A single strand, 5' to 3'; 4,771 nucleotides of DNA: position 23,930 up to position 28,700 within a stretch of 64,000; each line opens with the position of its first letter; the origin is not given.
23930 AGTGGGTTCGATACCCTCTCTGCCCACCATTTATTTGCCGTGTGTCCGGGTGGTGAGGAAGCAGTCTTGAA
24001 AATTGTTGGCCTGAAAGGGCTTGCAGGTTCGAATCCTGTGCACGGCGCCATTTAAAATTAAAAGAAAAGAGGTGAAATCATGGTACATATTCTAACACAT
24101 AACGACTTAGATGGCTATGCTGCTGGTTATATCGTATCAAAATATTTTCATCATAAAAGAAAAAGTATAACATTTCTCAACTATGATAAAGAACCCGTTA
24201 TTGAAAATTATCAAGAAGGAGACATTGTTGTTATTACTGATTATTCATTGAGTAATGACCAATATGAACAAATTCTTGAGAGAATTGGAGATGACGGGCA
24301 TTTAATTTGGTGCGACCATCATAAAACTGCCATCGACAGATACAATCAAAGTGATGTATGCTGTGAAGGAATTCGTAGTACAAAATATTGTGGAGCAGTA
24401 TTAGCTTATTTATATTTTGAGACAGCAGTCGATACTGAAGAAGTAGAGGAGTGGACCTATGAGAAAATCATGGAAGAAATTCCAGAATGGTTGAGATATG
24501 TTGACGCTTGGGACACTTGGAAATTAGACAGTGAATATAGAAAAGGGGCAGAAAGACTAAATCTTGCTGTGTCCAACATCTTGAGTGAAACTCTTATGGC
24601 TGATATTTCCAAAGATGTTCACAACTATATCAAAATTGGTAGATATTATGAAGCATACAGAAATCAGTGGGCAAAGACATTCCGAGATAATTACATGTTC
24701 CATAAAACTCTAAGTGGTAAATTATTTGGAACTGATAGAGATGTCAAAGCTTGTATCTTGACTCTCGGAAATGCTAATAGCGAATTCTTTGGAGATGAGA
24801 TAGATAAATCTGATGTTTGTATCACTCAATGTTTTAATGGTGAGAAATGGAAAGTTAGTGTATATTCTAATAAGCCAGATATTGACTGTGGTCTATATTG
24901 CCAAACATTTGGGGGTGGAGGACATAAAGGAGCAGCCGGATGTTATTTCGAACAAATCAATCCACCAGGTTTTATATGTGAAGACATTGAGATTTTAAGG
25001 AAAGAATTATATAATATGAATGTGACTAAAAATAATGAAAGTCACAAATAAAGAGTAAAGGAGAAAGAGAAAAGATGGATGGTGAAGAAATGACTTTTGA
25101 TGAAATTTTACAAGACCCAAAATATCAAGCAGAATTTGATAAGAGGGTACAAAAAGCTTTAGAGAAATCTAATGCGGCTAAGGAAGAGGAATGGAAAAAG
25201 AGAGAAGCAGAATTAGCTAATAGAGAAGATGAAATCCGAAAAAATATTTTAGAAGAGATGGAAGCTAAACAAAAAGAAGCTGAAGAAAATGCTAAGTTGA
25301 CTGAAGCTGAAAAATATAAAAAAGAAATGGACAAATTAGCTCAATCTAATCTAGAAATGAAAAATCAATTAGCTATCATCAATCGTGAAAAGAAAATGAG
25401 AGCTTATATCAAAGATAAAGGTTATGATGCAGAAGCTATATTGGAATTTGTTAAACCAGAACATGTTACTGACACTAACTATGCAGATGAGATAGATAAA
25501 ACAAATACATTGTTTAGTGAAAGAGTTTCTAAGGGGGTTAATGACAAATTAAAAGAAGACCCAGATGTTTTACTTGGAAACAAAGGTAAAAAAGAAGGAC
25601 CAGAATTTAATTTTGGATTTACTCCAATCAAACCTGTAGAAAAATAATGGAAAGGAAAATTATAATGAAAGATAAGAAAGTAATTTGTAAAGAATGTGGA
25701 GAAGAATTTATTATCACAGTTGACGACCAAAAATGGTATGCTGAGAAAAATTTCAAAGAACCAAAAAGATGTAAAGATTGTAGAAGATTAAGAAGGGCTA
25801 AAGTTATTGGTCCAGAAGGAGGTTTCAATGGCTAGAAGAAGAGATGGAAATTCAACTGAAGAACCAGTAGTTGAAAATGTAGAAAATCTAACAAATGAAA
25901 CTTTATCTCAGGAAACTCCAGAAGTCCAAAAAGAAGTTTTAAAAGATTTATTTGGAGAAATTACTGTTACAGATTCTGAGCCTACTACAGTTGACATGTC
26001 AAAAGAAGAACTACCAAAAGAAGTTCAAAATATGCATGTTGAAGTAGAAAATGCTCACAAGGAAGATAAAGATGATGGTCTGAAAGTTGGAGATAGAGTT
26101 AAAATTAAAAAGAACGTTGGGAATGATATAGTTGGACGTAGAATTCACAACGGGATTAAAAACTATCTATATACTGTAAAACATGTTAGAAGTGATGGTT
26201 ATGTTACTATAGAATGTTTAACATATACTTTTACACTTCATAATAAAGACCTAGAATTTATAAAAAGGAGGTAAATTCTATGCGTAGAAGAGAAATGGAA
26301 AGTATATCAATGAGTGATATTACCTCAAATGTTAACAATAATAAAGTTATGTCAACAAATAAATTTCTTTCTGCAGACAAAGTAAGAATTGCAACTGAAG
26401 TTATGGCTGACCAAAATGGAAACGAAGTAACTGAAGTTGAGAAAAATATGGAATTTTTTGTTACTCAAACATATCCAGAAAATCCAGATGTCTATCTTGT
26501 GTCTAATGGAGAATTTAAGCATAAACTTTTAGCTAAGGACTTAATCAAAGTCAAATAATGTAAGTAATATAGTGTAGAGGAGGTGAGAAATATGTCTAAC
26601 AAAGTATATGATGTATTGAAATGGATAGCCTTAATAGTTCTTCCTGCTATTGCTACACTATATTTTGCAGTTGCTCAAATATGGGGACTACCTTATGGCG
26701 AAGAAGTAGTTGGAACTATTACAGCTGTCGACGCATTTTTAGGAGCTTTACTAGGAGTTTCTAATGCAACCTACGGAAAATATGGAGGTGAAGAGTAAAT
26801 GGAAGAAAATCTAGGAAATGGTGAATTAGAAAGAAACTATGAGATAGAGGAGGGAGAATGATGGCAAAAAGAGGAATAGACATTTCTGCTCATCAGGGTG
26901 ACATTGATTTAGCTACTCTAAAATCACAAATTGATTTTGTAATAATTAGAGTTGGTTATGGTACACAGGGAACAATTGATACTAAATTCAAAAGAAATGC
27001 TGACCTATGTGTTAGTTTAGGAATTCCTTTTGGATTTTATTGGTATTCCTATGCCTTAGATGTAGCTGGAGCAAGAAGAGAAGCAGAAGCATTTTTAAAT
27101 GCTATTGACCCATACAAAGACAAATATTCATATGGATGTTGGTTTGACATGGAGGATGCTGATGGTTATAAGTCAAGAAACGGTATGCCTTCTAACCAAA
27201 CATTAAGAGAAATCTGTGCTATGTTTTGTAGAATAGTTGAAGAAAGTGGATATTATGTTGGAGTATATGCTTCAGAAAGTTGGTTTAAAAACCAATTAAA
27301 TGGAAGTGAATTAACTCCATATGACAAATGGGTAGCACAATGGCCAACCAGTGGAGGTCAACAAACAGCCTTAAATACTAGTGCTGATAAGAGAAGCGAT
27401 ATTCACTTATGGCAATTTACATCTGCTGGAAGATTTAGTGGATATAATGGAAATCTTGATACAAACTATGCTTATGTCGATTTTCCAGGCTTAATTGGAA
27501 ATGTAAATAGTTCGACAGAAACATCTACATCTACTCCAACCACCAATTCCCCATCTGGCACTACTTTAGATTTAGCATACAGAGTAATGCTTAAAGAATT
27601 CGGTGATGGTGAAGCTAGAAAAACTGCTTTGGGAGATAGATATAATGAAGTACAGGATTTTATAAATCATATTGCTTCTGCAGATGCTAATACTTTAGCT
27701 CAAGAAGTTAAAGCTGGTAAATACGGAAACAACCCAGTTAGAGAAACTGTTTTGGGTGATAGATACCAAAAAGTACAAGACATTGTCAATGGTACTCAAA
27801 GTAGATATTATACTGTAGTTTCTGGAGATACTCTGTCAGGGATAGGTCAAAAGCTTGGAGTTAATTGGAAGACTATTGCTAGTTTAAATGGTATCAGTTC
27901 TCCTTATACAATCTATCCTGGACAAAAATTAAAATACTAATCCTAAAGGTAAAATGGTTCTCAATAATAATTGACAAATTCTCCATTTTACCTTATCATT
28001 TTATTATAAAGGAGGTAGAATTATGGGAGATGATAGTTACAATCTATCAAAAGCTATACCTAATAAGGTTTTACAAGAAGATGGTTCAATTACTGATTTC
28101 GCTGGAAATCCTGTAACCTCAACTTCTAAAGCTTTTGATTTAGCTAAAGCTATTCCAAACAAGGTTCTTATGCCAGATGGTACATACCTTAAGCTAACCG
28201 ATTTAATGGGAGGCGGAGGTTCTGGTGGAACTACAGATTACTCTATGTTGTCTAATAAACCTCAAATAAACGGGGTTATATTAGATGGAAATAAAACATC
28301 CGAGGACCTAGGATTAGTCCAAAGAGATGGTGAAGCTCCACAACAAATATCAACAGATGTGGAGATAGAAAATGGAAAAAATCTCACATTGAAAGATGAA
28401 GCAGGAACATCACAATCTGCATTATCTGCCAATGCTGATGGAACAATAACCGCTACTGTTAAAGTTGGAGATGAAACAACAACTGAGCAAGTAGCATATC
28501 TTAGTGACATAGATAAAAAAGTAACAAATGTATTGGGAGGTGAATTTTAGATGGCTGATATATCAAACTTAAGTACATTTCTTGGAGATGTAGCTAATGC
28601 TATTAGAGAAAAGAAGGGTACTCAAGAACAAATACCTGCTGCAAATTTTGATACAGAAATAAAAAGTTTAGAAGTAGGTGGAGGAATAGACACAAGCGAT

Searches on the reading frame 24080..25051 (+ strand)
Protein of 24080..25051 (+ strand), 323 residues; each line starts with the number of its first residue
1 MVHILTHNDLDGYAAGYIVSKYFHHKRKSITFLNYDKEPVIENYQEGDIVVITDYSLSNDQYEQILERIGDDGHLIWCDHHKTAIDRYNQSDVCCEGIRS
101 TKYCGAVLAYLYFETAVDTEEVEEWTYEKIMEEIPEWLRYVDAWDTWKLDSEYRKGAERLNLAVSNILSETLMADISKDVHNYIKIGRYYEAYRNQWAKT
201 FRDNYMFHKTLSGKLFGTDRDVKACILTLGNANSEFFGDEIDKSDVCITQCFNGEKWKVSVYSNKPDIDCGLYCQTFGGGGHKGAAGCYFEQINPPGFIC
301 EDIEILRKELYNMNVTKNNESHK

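Call 48: search_protein_families(library=phrogs, proteins=[window:24080-25051:+], max_evalue=0.00001)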
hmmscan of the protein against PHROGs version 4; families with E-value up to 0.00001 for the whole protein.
window:24080-25051:+ (323 aa): 1 family
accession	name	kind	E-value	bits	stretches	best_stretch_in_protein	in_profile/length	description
phrog_4771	-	other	7e-26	92.1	1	2-292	19-285/363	DHH phosphoesterase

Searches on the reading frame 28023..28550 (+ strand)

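Call 34: search_protein_families(library=phrogs, proteins=[window:28023-28550:+], max_evalue=0.001)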
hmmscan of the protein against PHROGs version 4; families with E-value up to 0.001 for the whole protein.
window:28023-28550:+ (175 aa): 1 family
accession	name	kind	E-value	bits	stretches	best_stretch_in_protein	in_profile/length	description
phrog_24985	-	unknown function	6.1e-07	30.4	1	69-99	28-58/70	-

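Call 83: search_protein_families(library=pfam, proteins=[window:28023-28550:+], max_evalue=0.05)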
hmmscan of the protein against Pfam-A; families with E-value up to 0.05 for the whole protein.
window:28023-28550:+ (175 aa): 0 families
